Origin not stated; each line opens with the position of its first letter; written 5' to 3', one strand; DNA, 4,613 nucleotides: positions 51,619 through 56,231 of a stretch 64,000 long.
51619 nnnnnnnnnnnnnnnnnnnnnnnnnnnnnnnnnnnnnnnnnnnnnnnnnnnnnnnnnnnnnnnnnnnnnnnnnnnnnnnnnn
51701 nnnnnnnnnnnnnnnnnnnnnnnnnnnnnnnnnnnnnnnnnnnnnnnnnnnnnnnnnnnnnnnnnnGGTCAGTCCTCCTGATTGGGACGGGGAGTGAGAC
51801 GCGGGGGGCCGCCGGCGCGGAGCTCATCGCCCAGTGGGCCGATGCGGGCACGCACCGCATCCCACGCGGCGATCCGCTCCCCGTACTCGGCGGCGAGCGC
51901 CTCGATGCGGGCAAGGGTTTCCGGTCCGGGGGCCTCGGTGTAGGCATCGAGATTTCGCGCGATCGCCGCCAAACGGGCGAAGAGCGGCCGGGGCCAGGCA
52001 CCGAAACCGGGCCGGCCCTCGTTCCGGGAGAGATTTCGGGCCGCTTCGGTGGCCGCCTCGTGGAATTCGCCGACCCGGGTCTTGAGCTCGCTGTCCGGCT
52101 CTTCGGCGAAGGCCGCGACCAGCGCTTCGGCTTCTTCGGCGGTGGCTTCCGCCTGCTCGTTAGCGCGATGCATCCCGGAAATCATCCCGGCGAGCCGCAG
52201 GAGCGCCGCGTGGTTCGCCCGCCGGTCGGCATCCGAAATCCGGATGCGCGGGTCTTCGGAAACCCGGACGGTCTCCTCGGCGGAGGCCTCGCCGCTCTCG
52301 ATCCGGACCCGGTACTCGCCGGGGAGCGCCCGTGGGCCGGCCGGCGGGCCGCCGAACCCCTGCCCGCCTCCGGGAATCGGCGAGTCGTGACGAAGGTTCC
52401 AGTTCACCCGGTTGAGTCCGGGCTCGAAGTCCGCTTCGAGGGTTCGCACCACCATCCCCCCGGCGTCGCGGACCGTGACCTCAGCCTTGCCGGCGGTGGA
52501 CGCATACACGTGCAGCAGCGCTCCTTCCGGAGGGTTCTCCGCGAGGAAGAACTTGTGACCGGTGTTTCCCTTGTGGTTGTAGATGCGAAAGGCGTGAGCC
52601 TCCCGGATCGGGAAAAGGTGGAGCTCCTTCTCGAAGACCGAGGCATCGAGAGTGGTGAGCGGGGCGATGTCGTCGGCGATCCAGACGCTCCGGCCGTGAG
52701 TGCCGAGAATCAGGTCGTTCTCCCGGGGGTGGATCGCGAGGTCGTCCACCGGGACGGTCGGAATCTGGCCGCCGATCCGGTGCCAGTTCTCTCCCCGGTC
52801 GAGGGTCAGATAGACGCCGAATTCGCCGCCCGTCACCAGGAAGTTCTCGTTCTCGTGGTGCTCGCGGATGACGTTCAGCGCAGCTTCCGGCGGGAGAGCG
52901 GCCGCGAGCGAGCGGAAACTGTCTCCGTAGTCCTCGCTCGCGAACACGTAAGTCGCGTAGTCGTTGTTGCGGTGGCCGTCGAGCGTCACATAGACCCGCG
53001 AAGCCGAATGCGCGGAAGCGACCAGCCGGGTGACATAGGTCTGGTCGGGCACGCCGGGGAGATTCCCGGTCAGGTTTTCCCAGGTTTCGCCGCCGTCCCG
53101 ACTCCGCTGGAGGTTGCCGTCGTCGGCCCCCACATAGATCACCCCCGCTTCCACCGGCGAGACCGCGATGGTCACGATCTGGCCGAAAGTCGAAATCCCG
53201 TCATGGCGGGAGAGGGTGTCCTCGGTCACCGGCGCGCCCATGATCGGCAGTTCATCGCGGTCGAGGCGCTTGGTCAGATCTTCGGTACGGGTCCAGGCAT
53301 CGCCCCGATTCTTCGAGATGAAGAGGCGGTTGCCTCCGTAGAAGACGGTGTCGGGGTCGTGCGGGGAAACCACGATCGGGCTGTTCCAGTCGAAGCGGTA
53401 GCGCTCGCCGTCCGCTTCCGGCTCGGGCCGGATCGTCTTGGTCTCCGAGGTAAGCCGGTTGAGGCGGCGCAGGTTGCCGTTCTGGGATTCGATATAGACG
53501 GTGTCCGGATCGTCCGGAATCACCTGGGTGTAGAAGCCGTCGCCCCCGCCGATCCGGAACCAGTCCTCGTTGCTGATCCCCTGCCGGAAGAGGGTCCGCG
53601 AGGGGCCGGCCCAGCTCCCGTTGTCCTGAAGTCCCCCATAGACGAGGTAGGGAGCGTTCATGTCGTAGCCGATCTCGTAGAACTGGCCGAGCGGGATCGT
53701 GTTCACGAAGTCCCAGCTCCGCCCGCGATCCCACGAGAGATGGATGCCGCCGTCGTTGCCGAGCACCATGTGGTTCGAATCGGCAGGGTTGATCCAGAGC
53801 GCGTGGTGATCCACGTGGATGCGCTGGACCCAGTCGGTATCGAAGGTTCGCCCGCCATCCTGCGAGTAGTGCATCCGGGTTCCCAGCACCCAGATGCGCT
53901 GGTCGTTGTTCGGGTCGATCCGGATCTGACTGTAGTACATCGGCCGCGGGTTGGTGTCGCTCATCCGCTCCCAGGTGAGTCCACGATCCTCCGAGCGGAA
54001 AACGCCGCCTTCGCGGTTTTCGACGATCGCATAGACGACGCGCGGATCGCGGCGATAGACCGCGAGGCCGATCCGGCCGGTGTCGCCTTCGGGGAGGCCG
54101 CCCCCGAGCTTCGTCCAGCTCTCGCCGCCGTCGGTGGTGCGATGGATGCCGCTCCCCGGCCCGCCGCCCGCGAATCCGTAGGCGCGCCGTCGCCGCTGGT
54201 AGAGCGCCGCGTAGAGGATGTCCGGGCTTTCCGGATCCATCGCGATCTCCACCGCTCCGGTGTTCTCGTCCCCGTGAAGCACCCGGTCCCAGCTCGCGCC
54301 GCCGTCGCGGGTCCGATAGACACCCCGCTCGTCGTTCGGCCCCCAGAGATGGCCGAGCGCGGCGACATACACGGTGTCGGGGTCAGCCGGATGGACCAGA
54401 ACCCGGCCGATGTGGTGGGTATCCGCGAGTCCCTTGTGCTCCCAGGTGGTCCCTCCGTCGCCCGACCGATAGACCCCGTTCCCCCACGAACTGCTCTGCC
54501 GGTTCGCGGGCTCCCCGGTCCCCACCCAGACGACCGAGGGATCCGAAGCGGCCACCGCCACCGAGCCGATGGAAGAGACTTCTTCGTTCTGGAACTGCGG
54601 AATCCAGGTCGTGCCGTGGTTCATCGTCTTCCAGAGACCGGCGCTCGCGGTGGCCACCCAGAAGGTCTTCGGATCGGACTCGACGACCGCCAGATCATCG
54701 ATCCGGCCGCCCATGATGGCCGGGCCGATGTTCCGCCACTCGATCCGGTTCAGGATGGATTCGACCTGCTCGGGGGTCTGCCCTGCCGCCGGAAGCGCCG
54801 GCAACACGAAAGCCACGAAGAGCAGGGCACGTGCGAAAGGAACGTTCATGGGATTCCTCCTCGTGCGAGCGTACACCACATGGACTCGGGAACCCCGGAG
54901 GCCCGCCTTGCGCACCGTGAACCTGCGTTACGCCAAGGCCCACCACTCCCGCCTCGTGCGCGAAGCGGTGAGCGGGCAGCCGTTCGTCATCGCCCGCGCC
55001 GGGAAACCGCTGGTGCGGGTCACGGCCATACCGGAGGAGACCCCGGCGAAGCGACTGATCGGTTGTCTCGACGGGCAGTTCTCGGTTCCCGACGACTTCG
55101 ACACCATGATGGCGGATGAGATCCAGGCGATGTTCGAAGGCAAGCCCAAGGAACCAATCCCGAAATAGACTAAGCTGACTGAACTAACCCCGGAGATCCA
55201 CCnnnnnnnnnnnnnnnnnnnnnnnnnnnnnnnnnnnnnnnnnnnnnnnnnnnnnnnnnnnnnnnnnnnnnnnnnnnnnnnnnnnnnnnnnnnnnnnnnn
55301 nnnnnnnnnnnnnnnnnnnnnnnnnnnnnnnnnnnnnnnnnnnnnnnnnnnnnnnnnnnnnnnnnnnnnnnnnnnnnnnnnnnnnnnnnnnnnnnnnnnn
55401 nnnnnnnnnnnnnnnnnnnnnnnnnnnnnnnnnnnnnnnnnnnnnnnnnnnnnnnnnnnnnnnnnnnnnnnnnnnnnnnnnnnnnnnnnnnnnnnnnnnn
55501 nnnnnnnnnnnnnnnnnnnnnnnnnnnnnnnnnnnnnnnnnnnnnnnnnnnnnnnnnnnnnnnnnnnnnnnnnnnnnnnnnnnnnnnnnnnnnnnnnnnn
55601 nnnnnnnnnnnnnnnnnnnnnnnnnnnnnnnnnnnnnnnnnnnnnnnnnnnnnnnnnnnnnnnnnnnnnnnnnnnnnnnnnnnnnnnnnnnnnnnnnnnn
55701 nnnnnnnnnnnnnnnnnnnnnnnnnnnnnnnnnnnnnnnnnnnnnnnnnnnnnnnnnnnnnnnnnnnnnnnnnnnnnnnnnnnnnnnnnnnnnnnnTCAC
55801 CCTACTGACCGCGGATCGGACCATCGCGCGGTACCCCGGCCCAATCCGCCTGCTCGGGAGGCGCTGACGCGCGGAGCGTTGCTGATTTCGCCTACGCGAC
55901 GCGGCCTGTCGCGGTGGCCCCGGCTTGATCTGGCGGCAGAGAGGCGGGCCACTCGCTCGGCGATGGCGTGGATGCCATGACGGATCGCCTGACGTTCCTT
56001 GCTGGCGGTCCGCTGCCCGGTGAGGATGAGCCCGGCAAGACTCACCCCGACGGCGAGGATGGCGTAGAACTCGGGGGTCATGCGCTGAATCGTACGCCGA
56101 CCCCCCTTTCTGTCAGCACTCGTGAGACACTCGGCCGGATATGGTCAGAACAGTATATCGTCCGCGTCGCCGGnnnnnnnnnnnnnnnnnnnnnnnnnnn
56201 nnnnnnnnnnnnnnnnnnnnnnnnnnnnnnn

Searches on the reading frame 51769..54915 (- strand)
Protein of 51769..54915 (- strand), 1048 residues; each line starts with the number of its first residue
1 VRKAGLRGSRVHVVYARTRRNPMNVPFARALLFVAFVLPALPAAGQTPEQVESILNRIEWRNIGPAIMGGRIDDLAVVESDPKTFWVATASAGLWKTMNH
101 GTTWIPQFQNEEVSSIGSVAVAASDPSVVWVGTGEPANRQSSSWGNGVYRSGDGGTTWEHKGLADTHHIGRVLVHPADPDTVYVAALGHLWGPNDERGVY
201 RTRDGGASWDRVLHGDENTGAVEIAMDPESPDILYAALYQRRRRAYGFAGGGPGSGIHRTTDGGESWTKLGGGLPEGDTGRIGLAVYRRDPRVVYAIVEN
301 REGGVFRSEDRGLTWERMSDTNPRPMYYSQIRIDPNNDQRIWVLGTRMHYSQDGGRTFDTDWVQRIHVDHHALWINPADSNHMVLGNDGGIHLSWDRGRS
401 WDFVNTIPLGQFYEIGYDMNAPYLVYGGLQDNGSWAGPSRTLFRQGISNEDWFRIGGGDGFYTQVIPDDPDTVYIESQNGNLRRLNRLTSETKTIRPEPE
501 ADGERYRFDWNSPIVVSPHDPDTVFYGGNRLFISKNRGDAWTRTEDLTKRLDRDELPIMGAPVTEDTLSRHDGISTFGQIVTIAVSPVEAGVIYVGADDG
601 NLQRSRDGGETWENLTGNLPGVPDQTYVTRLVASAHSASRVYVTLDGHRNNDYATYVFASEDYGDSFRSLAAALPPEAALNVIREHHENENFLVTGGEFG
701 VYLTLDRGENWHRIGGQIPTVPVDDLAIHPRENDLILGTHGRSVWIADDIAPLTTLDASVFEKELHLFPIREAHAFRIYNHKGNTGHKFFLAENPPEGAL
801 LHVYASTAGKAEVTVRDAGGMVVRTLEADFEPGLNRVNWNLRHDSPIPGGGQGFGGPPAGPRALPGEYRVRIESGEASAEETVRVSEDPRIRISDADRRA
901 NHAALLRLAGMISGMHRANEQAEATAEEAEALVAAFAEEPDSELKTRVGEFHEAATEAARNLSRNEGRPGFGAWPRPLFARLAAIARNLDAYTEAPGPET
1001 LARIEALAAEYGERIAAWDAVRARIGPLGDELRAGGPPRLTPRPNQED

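Call 55: search_protein_families(library=pfam, proteins=[window:51769-54915:-], max_evalue=10)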
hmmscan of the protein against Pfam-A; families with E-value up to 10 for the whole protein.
window:51769-54915:- (1048 aa): 8 families
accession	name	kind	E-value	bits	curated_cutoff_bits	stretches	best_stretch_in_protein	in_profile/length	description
PF15902.12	Sortilin-Vps10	-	2.7e-31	109.3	33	3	148-270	3-112/446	Sortilin, neurotensin receptor 3,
PF02012.26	BNR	-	2e-06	27.3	27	4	603-613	1-11/12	BNR/Asp-box repeat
PF22508.2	InlJ_IG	-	0.0033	17.9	26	1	296-327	32-63/81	Internalin J, Immunoglobulin-like domain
PF13860.13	FlgD_ig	-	0.011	16.2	27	1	805-840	19-55/79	FlgD Ig-like domain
PF01442.23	Apolipoprotein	-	0.027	14.6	90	1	916-1034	80-183/190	Apolipoprotein A1/A4/E domain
PF24316.1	Tli3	-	0.063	14.1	27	0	346-362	84-98/129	T6SS Tli3 immunity protein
PF15899.11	BNR_6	-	0.15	12.7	27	1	306-316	2-12/14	BNR-Asp box repeat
PF09299.17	Mu-transpos_C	-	0.21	12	21.7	0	330-344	38-52/61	Mu transposase, C-terminal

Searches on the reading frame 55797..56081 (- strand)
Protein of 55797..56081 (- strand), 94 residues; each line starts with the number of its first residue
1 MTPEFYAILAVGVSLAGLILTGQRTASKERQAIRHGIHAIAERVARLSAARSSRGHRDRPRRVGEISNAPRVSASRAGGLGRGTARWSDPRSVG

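Call 55: search_protein_families(library=pfam, proteins=[window:55797-56081:-], max_evalue=10)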
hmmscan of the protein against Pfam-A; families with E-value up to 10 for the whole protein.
window:55797-56081:- (94 aa): 1 family
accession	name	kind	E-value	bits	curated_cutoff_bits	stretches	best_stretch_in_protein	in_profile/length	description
PF03727.22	Hexokinase_2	-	0.19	11.5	24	1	25-50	145-170/242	Hexokinase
